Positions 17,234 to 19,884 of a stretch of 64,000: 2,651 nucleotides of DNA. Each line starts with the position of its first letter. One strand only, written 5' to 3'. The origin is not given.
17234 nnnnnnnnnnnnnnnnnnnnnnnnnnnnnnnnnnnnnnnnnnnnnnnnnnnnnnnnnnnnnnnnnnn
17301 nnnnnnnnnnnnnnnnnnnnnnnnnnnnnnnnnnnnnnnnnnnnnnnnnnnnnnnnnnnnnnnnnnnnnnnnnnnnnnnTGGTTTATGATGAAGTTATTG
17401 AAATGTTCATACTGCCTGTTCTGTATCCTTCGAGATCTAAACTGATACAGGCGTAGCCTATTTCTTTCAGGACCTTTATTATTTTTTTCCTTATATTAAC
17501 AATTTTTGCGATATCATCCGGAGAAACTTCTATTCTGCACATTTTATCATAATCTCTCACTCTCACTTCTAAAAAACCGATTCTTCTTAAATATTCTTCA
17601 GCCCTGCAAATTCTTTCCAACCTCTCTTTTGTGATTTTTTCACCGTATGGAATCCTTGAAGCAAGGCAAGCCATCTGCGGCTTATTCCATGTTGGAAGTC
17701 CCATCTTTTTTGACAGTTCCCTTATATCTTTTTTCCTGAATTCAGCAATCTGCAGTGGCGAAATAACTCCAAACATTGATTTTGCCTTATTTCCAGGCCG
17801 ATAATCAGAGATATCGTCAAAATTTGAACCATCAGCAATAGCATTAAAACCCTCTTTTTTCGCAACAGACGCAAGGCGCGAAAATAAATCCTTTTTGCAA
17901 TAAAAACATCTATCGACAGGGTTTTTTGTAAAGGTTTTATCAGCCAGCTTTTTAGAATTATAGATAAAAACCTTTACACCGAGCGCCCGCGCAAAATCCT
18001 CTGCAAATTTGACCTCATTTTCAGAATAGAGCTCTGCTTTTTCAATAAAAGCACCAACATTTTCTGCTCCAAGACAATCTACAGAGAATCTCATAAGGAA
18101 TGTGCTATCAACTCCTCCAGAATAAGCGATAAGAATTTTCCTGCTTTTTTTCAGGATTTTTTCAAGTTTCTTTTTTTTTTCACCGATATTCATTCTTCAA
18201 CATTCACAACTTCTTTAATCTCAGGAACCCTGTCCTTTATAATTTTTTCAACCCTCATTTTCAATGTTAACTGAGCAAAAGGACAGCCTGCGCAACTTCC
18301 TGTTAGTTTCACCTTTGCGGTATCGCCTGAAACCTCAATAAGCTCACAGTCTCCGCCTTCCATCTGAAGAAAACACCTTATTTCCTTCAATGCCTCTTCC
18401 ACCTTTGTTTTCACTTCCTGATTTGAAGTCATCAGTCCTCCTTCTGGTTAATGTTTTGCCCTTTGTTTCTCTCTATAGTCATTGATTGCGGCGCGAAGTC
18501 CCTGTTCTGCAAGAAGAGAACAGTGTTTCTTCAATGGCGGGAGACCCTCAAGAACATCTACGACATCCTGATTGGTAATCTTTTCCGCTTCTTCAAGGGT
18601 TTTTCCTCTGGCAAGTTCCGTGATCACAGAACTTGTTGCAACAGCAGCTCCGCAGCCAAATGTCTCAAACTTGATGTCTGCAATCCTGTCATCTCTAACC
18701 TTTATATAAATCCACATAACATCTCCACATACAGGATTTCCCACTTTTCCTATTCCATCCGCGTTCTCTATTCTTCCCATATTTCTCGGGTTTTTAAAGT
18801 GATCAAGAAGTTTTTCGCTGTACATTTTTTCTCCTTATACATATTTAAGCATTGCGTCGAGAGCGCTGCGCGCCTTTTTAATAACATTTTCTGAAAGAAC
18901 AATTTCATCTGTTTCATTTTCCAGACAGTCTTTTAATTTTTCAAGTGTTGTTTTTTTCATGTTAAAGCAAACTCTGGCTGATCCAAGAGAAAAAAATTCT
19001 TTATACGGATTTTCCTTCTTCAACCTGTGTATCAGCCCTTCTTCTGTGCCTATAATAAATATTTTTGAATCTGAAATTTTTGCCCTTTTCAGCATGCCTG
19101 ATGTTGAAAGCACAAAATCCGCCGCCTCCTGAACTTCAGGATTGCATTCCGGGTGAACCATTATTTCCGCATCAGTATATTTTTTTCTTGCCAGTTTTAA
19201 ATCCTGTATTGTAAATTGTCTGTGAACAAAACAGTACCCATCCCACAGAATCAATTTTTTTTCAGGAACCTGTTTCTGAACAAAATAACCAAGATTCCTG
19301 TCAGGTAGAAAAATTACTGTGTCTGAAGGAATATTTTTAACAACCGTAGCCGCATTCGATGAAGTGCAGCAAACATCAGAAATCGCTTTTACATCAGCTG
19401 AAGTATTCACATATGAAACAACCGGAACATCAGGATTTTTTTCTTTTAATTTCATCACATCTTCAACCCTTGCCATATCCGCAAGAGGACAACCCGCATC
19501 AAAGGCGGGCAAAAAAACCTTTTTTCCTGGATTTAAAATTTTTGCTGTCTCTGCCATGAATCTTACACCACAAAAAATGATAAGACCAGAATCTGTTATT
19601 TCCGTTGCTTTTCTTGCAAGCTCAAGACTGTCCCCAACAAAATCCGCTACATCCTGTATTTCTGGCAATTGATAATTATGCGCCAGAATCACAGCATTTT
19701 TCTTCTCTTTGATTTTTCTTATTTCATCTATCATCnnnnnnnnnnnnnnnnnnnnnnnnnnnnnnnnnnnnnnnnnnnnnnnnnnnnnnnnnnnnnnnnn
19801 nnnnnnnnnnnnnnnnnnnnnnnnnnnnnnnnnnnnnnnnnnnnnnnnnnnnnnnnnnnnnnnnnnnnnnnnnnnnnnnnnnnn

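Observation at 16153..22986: Single operon linking Rrf2, COG1900/NIL-ferredoxin homocysteine synthesis, NifS, NadA, IscU, Nfu, a Cys-rich LarE-like sulfur transferase and a Cu/Zn efflux permease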

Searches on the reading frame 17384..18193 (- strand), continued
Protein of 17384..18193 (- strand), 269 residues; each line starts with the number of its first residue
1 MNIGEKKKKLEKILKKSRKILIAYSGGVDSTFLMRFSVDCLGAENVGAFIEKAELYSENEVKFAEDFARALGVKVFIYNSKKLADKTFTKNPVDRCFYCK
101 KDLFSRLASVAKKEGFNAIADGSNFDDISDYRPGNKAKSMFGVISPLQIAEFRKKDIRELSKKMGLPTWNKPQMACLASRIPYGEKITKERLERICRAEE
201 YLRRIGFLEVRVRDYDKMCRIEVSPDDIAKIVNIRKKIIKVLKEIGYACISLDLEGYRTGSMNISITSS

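Call 45: search_protein_families(library=pfam, proteins=[L096:8243-8656:+, L096:8592-9713:+, L096:3382-4155:+, L143:10789-11877:+, L087:3394-4218:+, L021:1881-2657:+, L045:12014-12973:+, L008:9562-9954:+, L094:10806-11369:+, L036:10819-11523:+])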
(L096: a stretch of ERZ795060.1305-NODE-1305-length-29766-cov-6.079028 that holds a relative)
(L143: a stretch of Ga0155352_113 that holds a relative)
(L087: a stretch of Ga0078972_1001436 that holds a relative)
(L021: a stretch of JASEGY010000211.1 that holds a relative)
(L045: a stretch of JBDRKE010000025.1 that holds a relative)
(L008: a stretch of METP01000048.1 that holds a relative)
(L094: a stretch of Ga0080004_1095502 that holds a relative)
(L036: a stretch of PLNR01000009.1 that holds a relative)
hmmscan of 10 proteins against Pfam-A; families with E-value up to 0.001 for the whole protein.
L096:8243-8656:+ (137 aa): 1 family
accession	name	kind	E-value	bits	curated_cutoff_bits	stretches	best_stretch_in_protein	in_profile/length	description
PF04246.17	RseC_MucC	-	2.1e-21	76.6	24.4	1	16-133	2-128/130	Positive regulator of sigma(E), RseC/MucC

L096:8592-9713:+ (373 aa): 0 families

L096:3382-4155:+ (257 aa): 8 families
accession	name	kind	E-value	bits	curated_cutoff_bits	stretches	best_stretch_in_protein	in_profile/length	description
PF01946.23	Thi4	-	2.4e-79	266.3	26.2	1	12-234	3-235/235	Thi4 family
PF13450.12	NAD_binding_8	-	1.5e-07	32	21.9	1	33-65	3-35/68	NAD(P)-binding Rossmann-like domain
PF01266.30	DAO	-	1.9e-07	31.4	27.9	1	28-64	1-37/353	FAD dependent oxidoreductase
PF12831.13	FAD_oxidored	-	2.1e-06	27.8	27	1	28-170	1-145/416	FAD dependent oxidoreductase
PF01494.25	FAD_binding_3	-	2.6e-05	24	22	1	26-58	1-33/349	FAD binding domain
PF07992.20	Pyr_redox_2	-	8.9e-05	22.5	26.1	1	28-98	2-58/291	Pyridine nucleotide-disulphide oxidoreductase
PF00890.30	FAD_binding_2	-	0.00027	20.7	20.4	0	28-63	1-36/414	FAD binding domain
PF03486.20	HI0933_like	-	0.00028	20.9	50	1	28-98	2-73/244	HI0933-like protein Rossmann domain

L143:10789-11877:+ (362 aa): 11 families
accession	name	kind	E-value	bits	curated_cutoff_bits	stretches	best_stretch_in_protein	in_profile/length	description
PF01494.25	FAD_binding_3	-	2.4e-18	66.9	22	2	3-157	2-170/349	FAD binding domain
PF01266.30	DAO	-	1.7e-09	38.1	27.9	1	4-36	1-33/353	FAD dependent oxidoreductase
PF13450.12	NAD_binding_8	-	2.3e-07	31.4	21.9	1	7-34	1-28/68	NAD(P)-binding Rossmann-like domain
PF13738.12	Pyr_redox_3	-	1e-06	28.7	30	0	6-36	1-32/305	Pyridine nucleotide-disulphide oxidoreductase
PF07992.20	Pyr_redox_2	-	1.7e-06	28.1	26.1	1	4-148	2-111/291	Pyridine nucleotide-disulphide oxidoreductase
PF05834.18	Lycopene_cycl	-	5e-06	26.3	23.4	0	4-180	1-172/380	Lycopene cyclase protein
PF01946.23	Thi4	-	7.8e-06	25.7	26.2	1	2-35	17-51/235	Thi4 family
PF00890.30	FAD_binding_2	-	9.5e-06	25.5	20.4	1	4-35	1-32/414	FAD binding domain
PF01134.28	GIDA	-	0.0001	21.9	22.1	1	4-31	1-28/391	Glucose inhibited division protein A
PF03486.20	HI0933_like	-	0.00017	21.6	50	0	4-37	2-35/244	HI0933-like protein Rossmann domain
PF12831.13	FAD_oxidored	-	0.0008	19.2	27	1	4-35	1-32/416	FAD dependent oxidoreductase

L087:3394-4218:+ (274 aa): 12 families
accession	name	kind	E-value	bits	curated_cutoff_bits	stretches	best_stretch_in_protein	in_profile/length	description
PF00037.32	Fer4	-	6.3e-12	45.2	21.1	1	6-29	1-24/24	4Fe-4S binding domain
PF13237.11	Fer4_10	-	5.5e-09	36.3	25.5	1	6-54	2-53/53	4Fe-4S dicluster domain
PF12838.12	Fer4_7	-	1.3e-08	35.6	27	1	3-27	28-52/52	4Fe-4S dicluster domain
PF12837.12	Fer4_6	-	1.4e-08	34.7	25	1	5-28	1-24/24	4Fe-4S binding domain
PF14697.11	Fer4_21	-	2.2e-08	34.5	35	1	7-59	2-58/59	4Fe-4S dicluster domain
PF25160.1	LdpA_Fe-S-bd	-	9.5e-08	32.2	27.6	1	8-30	23-45/49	LdpA Fe-S cluster-binding domain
PF13187.11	Fer4_9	-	2.1e-07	31.3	27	1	12-58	1-52/52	4Fe-4S dicluster domain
PF13484.11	Fer4_16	-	6e-07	30.6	30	0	12-29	1-18/66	4Fe-4S double cluster binding domain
PF12797.12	Fer4_2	-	1.2e-06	28.5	24.5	1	5-25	2-22/22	4Fe-4S binding domain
PF13459.11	Fer4_15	-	0.00012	23.2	22.4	0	6-41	1-43/66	4Fe-4S single cluster domain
PF12798.12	Fer4_3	-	0.00078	20.5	27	0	13-27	1-15/15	4Fe-4S binding domain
PF12800.12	Fer4_4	-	0.00078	20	24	0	11-26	2-17/17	4Fe-4S binding domain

L021:1881-2657:+ (258 aa): 10 families
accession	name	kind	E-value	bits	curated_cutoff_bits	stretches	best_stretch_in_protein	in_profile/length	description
PF01946.23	Thi4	-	2.2e-82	276.3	26.2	1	9-239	1-235/235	Thi4 family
PF12831.13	FAD_oxidored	-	2e-12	47.6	27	1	27-172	1-148/416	FAD dependent oxidoreductase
PF01266.30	DAO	-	7.3e-11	42.6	27.9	1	27-63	1-37/353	FAD dependent oxidoreductase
PF07992.20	Pyr_redox_2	-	5.4e-10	39.6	26.1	1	27-172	2-111/291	Pyridine nucleotide-disulphide oxidoreductase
PF13450.12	NAD_binding_8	-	3.3e-08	34.1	21.9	1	30-62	1-33/68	NAD(P)-binding Rossmann-like domain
PF00890.30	FAD_binding_2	-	2.4e-07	30.8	20.4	1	27-62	1-36/414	FAD binding domain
PF01494.25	FAD_binding_3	-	5.9e-06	26.2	22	1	25-57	1-33/349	FAD binding domain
PF03486.20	HI0933_like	-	2.2e-05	24.5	50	1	27-63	2-38/244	HI0933-like protein Rossmann domain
PF01134.28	GIDA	-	0.00012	21.7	22.1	1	27-58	1-32/391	Glucose inhibited division protein A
PF01593.30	Amino_oxidase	-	0.00023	21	19.8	1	36-65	2-31/443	Flavin containing amine oxidoreductase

L045:12014-12973:+ (319 aa): 6 families
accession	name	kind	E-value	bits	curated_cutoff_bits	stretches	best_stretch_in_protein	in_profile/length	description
PF03099.24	BPL_LplA_LipB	-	1.6e-22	80.3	21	1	87-210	4-133/133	Biotin/lipoate A/B protein ligase family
PF08279.18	HTH_11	-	7.1e-16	58.3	25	1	3-56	2-55/55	HTH domain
PF16917.10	BPL_LplA_LipB_2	-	2.3e-07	31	27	1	127-257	36-173/183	Biotin/lipoate A/B protein ligase family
PF02237.23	BPL_C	-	2.3e-07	31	21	1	271-316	1-46/48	Biotin protein ligase C terminal domain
PF13412.12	HTH_24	-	2.8e-05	24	21.9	1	17-45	18-46/48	Winged helix-turn-helix DNA-binding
PF12802.13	MarR_2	-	0.00011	22.7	27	1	6-45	10-49/61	MarR family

L008:9562-9954:+ (130 aa): 0 families

L094:10806-11369:+ (187 aa): 3 families
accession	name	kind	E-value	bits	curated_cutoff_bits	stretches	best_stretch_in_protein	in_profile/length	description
PF09285.17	Elong-fact-P_C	-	9e-20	70.6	25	1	130-184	1-56/56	Elongation factor P, C-terminal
PF01132.26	EFP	-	8.9e-18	64.4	27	1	70-122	2-54/54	Elongation factor P (EF-P) OB domain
PF08207.18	EFP_N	-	4.5e-10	39.8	23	1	4-61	2-58/58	Elongation factor P (EF-P) KOW-like domain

L036:10819-11523:+ (234 aa): 1 family
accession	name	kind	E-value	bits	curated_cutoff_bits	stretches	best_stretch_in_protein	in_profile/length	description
PF01902.24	Diphthami_syn_2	-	1.2e-35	123.5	23.2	1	4-214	2-210/219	Diphthamide synthase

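Call 51: search_protein_families(library=ncbifam, proteins=[L008:12946-13848:+, L011:4321-5235:+, L087:10789-12009:+, L086:7843-9063:+, L096:8592-9713:+, L096:8243-8656:+, L096:3382-4155:+], max_evalue=0.00001)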
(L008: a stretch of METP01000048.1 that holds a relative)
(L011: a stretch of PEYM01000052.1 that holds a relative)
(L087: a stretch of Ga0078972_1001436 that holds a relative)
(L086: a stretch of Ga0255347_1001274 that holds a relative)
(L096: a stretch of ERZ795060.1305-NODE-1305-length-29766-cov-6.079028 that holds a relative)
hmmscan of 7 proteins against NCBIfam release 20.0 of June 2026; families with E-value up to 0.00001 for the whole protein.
L008:12946-13848:+ (300 aa): 2 families
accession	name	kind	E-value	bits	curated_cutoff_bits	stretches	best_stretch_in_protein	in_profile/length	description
NF033936.1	CuZnOut_SO0444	equivalog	4e-63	213.7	300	1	13-295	4-307/351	SO_0444 family Cu/Zn efflux transporter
NF040736.1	efflux_SaoE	equivalog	2.9e-46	158.3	325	1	21-295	22-292/352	efflux transporter SaoE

L011:4321-5235:+ (304 aa): 2 families
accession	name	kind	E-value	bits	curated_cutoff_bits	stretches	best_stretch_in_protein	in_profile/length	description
NF033936.1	CuZnOut_SO0444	equivalog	1.9e-58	198.3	300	1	19-301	5-309/351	SO_0444 family Cu/Zn efflux transporter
NF040736.1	efflux_SaoE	equivalog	4.7e-45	154.4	325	1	24-299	20-292/352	efflux transporter SaoE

L087:10789-12009:+ (406 aa): 4 families
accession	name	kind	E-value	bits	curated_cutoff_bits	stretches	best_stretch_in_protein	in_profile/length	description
NF033936.1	CuZnOut_SO0444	equivalog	2.4e-99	332.8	300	2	158-322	183-347/351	SO_0444 family Cu/Zn efflux transporter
NF040736.1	efflux_SaoE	equivalog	2e-52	178.6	325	1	3-332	3-351/352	efflux transporter SaoE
TIGR00003.1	TIGR00003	subfamily_domain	4.8e-07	29.9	62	1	344-404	3-65/66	copper ion binding protein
NF033781.1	chaper_CopP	exception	7.2e-06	26.1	112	0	344-404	3-64/65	copper-binding metallochaperone CopP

L086:7843-9063:+ (406 aa): 8 families
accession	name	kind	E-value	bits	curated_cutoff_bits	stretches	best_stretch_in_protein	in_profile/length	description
NF033936.1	CuZnOut_SO0444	equivalog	7.7e-100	334.4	300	2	154-323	178-348/351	SO_0444 family Cu/Zn efflux transporter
NF040736.1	efflux_SaoE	equivalog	1e-54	186.1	325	1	5-298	5-307/352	efflux transporter SaoE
TIGR00003.1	TIGR00003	subfamily_domain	1.2e-08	35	62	1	345-404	4-65/66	copper ion binding protein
NF033781.1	chaper_CopP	exception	1.5e-08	34.7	112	1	344-404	3-64/65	copper-binding metallochaperone CopP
NF033795.1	chaper_CopZ_Bs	exception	2.5e-08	34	91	1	345-404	4-65/66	copper chaperone CopZ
NF047957.1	CopZ_AFE_1862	equivalog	1.2e-07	32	85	1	347-404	5-61/62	CopZ family metallochaperone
TIGR02052.1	MerP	equivalog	3.5e-06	27.4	92.55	1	344-405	26-89/92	mercury resistance system periplasmic binding protein MerP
NF041115.1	UxxU_metal_bind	equivalog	7.2e-06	26.1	95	0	345-384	8-47/74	metal-binding (seleno)protein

L096:8592-9713:+ (373 aa): 0 families

L096:8243-8656:+ (137 aa): 1 family
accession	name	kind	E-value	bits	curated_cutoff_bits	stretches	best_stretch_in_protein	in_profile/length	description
NF008115.0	PRK10862.1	equivalog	8.7e-06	25.8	184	0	9-96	2-100/156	SoxR-reducing system protein RseC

L096:3382-4155:+ (257 aa): 10 families
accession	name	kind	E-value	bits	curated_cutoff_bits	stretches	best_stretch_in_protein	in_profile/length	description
TIGR00292.1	TIGR00292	equivalog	1.3e-94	316.2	148.3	1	8-251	3-252/254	sulfide-dependent adenosine diphosphate thiazole synthase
TIGR02032.1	GG-red-SF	subfamily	1.5e-07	31.4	158.8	1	28-85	2-60/297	geranylgeranyl reductase family protein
TIGR01318.1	gltD_gamma_fam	subfamily_domain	1.5e-07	30.4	482.95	1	23-77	138-194/467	glutamate synthase, small subunit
NF009410.0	PRK12771.1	subfamily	2e-07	30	516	1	23-71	135-183/566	NAD(P)-binding protein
NF009408.0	PRK12769.1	equivalog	5.7e-07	28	1003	1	23-66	324-367/659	formate-dependent uric acid utilization protein AegA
NF005545.0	PRK07208.1-1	equivalog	1.1e-06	27.3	451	0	24-64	5-45/504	hypothetical protein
NF009478.0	PRK12844.1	equivalog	2.7e-06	26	789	0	24-71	6-55/559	3-ketosteroid-delta-1-dehydrogenase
NF041080.1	DGGGPL_reductase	equivalog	6.2e-06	25.3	580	0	27-58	2-33/447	digeranylgeranylglycerophospholipid reductase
NF004834.1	PRK06185.1-3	subfamily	9e-06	24.7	500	0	25-58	6-39/420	FAD-dependent oxidoreductase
NF009454.0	PRK12814.1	equivalog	9.7e-06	24.2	916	0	16-68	183-235/657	putative NADPH-dependent glutamate synthase small subunit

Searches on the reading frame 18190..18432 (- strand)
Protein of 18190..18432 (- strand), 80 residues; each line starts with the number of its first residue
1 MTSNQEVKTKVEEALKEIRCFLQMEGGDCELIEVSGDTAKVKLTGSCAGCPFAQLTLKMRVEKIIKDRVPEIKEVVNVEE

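Call 3: search_protein_families(library=pfam, proteins=[window:18190-18432:-])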
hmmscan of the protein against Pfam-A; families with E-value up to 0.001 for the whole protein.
window:18190-18432:- (80 aa): 2 families
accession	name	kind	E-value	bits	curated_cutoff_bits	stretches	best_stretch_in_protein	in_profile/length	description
PF01106.22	NifU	-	8.6e-25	87.1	27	1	11-76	1-67/67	NifU-like domain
PF01883.24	FeS_assembly_P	-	0.00093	19.9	23.5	0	32-78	29-71/73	Iron-sulfur cluster assembly protein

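Call 4: search_protein_families(library=ncbifam, proteins=[window:18190-18432:-])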
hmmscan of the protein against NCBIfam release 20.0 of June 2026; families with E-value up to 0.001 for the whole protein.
window:18190-18432:- (80 aa): 3 families
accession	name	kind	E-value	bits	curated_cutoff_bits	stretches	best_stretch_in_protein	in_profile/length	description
TIGR02000.1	NifU_proper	equivalog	4.8e-14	52.4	273.3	1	4-77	217-289/290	Fe-S cluster assembly protein NifU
TIGR03341.1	YhgI_GntY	equivalog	2.1e-11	44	269.35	1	4-78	103-179/190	Fe-S biogenesis protein NfuA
NF008392.0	PRK11190.1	equivalog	7.4e-07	29.2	268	1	9-78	109-181/192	Fe-S biogenesis protein NfuA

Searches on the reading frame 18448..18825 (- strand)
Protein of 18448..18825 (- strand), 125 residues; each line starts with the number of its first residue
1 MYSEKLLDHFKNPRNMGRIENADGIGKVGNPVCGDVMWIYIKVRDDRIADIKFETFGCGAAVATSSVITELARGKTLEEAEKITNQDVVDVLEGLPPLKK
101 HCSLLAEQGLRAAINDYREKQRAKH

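Call 3: search_protein_families(library=pfam, proteins=[window:18448-18825:-])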
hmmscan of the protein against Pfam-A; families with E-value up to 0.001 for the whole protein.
window:18448-18825:- (125 aa): 1 family
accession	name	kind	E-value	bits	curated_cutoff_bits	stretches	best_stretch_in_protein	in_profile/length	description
PF01592.21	NifU_N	-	4.9e-47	159.7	22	1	1-122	1-125/127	NifU-like N terminal domain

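Call 4: search_protein_families(library=ncbifam, proteins=[window:18448-18825:-])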
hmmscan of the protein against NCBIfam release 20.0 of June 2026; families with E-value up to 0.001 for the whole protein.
window:18448-18825:- (125 aa): 4 families
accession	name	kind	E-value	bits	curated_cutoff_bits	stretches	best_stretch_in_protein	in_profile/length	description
TIGR03419.1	NifU_clost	equivalog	1.1e-58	196.9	187.9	1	2-121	1-120/121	Fe-S cluster assembly scaffold protein NifU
TIGR01999.1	iscU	equivalog_domain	3.4e-44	149.9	192.4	1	2-121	1-123/124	Fe-S cluster assembly scaffold IscU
TIGR02000.1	NifU_proper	equivalog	8e-41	140.3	273.3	1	2-121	4-125/290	Fe-S cluster assembly protein NifU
TIGR01994.1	SUF_scaf_2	equivalog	5.6e-22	78.2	92.5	1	1-86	4-89/137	Fe-S cluster assembly sulfur transfer protein SufU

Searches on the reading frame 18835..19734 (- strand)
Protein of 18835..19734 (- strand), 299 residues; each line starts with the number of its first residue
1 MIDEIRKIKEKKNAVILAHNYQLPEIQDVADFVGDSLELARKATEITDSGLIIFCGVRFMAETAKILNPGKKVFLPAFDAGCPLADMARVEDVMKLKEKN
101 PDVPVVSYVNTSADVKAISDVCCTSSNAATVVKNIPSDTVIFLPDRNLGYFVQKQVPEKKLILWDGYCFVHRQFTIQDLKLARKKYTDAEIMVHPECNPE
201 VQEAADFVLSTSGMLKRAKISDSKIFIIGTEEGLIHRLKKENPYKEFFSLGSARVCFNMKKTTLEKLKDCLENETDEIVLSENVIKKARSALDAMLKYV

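Call 3: search_protein_families(library=pfam, proteins=[window:18835-19734:-])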
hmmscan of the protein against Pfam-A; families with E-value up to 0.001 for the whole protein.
window:18835-19734:- (299 aa): 1 family
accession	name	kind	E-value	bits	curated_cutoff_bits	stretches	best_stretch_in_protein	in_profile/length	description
PF02445.21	NadA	-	8.2e-124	412.9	27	1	4-297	2-295/295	Quinolinate synthetase A protein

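Call 4: search_protein_families(library=ncbifam, proteins=[window:18835-19734:-])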
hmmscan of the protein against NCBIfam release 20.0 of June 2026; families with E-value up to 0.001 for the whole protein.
window:18835-19734:- (299 aa): 4 families
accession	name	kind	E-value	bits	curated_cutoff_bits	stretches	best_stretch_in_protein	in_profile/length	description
NF006878.0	PRK09375.1-2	equivalog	9.7e-128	425.5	294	1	1-298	6-304/306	quinolinate synthase NadA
TIGR00550.1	nadA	equivalog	3.6e-107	358.1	262.9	1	3-297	8-307/309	quinolinate synthase NadA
NF006884.0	PRK09375.2-5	equivalog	1.3e-55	188.9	691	2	12-151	85-244/426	quinolinate synthase NadA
NF006882.0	PRK09375.2-3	equivalog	4.5e-16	58.5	561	2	14-189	74-266/447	quinolinate synthase NadA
